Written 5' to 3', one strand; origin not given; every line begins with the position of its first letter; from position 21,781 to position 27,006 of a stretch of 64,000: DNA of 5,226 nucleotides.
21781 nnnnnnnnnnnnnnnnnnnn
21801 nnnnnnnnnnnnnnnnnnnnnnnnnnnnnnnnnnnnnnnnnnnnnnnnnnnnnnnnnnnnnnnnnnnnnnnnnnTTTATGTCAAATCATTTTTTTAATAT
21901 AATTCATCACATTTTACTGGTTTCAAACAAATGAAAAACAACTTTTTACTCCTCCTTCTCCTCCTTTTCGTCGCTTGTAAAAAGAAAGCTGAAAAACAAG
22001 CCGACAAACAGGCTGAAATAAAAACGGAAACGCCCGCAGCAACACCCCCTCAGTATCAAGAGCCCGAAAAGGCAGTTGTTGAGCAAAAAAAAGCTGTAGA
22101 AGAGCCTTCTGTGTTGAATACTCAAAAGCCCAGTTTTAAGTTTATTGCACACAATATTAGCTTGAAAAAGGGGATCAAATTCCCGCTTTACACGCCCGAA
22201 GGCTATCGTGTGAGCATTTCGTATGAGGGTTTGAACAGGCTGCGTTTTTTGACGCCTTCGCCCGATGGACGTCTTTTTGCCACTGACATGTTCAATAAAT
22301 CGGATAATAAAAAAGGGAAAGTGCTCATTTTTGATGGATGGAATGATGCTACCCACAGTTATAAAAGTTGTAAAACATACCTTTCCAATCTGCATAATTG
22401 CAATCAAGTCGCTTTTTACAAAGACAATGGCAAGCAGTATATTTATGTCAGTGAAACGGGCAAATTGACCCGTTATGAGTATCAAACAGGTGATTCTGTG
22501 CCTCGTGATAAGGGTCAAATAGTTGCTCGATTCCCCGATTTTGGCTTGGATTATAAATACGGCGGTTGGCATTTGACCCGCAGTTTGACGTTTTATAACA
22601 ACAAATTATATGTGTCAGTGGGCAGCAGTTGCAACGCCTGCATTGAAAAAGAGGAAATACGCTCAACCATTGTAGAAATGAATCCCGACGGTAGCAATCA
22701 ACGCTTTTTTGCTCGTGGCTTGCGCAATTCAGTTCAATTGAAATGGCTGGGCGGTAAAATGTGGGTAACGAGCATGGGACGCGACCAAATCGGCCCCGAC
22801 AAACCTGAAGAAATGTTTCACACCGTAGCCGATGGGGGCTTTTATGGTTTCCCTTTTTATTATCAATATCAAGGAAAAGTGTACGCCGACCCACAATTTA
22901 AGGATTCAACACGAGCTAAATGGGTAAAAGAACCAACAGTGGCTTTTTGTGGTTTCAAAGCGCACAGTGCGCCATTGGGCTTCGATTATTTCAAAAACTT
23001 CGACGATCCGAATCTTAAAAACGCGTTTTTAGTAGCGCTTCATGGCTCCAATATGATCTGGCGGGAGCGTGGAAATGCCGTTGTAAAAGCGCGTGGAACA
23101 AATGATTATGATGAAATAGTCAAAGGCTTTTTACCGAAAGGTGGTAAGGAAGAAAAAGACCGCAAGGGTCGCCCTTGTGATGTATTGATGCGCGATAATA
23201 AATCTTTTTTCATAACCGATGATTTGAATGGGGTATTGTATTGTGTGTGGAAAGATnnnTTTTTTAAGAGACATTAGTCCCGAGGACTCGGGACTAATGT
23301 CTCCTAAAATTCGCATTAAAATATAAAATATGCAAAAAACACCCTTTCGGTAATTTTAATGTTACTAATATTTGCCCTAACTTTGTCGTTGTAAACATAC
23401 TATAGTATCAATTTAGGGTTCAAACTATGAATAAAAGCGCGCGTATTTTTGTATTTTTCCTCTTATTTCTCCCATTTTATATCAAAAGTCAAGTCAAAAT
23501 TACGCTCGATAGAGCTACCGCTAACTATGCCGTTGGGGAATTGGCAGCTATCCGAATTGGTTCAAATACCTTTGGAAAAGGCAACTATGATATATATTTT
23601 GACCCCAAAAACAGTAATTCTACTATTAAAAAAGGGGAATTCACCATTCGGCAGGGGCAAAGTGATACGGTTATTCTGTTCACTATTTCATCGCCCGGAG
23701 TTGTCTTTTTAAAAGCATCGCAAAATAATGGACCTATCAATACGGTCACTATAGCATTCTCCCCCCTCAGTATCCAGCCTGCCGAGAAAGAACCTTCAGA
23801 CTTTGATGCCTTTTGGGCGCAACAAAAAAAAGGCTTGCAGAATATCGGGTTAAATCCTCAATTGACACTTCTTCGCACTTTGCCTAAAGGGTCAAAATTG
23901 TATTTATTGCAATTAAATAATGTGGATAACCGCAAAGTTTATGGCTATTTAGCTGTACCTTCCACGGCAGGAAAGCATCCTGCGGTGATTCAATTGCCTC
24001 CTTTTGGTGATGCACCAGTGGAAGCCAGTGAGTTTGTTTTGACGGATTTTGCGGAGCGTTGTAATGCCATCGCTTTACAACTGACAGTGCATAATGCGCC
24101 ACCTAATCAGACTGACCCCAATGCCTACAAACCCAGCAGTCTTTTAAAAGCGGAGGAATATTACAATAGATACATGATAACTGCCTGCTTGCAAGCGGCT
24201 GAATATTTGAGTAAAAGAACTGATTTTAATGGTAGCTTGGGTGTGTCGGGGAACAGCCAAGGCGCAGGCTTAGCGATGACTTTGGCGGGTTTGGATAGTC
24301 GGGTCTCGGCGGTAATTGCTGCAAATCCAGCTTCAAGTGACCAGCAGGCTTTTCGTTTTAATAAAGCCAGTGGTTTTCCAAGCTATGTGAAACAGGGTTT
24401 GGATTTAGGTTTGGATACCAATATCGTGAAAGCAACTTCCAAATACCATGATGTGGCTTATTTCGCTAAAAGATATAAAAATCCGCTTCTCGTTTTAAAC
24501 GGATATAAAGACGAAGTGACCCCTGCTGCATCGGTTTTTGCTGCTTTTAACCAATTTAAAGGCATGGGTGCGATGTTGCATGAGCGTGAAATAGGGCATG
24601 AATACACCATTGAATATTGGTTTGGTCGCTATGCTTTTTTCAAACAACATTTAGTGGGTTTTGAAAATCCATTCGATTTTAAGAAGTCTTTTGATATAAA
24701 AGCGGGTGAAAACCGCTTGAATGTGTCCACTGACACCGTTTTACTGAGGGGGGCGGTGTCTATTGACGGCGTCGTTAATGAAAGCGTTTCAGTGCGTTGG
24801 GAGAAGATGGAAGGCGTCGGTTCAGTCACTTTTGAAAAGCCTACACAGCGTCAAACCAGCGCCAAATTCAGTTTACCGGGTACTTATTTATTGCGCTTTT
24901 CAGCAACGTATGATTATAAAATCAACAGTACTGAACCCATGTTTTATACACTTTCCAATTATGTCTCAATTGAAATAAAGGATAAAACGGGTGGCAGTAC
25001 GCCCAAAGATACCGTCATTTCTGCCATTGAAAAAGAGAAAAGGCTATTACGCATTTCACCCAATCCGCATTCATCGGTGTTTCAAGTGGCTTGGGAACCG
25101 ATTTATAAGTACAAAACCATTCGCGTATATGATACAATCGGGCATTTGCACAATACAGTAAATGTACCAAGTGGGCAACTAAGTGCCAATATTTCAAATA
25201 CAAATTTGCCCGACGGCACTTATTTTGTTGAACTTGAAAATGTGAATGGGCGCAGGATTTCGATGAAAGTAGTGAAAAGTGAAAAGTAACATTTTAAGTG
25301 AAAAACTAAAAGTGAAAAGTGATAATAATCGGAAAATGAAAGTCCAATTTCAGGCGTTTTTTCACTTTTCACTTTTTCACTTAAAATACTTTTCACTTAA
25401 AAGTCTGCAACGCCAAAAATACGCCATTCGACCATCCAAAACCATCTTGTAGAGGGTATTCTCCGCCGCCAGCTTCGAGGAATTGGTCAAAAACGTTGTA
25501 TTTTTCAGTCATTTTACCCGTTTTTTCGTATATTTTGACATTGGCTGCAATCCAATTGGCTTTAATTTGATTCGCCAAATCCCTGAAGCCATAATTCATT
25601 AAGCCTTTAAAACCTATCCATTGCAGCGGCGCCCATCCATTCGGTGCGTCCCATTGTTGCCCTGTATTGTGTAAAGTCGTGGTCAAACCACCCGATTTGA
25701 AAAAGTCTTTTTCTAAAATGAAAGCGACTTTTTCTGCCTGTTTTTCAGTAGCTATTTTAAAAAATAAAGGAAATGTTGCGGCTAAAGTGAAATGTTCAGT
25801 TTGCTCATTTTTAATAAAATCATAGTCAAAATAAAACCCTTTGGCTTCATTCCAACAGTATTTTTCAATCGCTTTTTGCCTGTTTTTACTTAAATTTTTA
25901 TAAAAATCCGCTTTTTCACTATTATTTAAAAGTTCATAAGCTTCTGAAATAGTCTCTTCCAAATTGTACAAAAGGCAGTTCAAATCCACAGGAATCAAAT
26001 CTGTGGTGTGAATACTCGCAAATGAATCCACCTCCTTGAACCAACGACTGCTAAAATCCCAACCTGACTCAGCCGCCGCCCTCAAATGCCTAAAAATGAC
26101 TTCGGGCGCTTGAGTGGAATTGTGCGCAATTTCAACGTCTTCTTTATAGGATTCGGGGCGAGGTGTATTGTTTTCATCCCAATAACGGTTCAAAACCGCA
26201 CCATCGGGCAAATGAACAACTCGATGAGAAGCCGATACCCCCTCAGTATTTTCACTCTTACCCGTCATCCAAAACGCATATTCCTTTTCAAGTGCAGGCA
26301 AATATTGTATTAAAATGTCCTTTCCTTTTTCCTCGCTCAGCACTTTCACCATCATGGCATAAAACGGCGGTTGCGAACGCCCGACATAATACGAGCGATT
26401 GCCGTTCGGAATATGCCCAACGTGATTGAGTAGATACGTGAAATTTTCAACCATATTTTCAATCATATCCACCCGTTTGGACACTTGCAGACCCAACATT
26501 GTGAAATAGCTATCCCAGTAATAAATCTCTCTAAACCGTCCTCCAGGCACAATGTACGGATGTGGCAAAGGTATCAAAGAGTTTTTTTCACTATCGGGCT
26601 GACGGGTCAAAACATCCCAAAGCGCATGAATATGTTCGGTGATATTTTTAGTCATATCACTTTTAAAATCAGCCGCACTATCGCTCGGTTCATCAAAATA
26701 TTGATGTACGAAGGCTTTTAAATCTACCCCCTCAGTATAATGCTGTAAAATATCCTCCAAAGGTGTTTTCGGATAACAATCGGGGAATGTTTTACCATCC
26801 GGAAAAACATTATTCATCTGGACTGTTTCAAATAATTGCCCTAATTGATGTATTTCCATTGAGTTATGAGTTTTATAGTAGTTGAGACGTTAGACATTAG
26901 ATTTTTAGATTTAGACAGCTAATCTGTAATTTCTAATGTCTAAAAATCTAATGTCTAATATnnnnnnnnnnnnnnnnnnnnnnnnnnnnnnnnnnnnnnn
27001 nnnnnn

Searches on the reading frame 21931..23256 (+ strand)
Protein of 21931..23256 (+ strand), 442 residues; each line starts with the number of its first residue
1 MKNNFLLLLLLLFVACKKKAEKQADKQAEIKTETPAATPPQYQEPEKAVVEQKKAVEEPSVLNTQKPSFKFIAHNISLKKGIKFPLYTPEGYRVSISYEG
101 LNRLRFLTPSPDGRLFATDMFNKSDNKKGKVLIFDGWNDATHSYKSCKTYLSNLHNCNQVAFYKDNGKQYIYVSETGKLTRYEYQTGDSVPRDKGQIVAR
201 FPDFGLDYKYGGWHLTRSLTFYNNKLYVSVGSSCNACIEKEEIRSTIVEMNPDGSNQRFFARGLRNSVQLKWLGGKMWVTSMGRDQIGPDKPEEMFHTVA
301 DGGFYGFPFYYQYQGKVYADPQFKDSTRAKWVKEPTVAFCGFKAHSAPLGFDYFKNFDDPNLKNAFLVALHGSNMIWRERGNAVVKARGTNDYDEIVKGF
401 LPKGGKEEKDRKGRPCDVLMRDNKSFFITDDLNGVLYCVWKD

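Call 67: search_protein_families(library=pfam, proteins=[window:21931-23256:+], max_evalue=0.00001)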
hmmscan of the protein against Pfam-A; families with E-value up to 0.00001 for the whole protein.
window:21931-23256:+ (442 aa): 0 families

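Call 81: search_protein_families(library=pfam, proteins=[window:21931-23256:+], max_evalue=0.01)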
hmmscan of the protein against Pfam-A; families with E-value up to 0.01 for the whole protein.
window:21931-23256:+ (442 aa): 1 family
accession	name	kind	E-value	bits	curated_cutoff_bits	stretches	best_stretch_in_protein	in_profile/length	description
PF08450.18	SGL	-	0.0013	18.8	26.3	1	110-201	94-179/246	SMP-30/Gluconolactonase/LRE-like region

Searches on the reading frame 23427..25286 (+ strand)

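Call 67: search_protein_families(library=pfam, proteins=[window:23427-25286:+], max_evalue=0.00001)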
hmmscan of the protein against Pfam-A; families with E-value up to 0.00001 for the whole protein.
window:23427-25286:+ (620 aa): 2 families
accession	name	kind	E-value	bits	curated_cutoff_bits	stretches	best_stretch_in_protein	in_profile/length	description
PF05448.18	AXE1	-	6.4e-25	88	21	1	117-408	15-320/321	Acetyl xylan esterase (AXE1)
PF18962.6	Por_Secre_tail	-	1.6e-07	31.9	27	1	543-613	1-71/75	Secretion system C-terminal sorting domain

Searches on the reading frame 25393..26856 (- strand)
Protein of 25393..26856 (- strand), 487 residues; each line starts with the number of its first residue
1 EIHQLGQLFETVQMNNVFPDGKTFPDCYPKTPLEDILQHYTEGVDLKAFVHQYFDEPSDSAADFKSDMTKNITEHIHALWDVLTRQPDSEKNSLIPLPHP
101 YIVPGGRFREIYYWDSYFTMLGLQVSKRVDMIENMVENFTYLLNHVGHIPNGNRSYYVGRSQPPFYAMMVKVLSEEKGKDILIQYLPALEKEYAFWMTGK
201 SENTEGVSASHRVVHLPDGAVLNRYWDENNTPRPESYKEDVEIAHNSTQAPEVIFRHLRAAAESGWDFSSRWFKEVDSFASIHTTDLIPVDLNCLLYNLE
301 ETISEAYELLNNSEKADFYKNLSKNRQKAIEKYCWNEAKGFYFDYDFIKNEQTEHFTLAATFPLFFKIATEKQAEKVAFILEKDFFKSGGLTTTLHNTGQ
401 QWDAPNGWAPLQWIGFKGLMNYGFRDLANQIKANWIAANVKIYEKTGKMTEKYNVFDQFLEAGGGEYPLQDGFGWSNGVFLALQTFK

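Call 67: search_protein_families(library=pfam, proteins=[window:25393-26856:-], max_evalue=0.00001)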
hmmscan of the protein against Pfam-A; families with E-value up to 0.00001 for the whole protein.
window:25393-26856:- (487 aa): 2 families
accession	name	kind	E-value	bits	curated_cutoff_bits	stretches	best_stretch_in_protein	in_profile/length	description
PF01204.24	Trehalase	-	3.6e-147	491.8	21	1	37-483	33-507/512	Trehalase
PF22422.2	MGH1-like_GH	-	2.4e-20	73.9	27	1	114-453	7-340/356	Mannosylglycerate hydrolase MGH1-like glycoside hydrolase domain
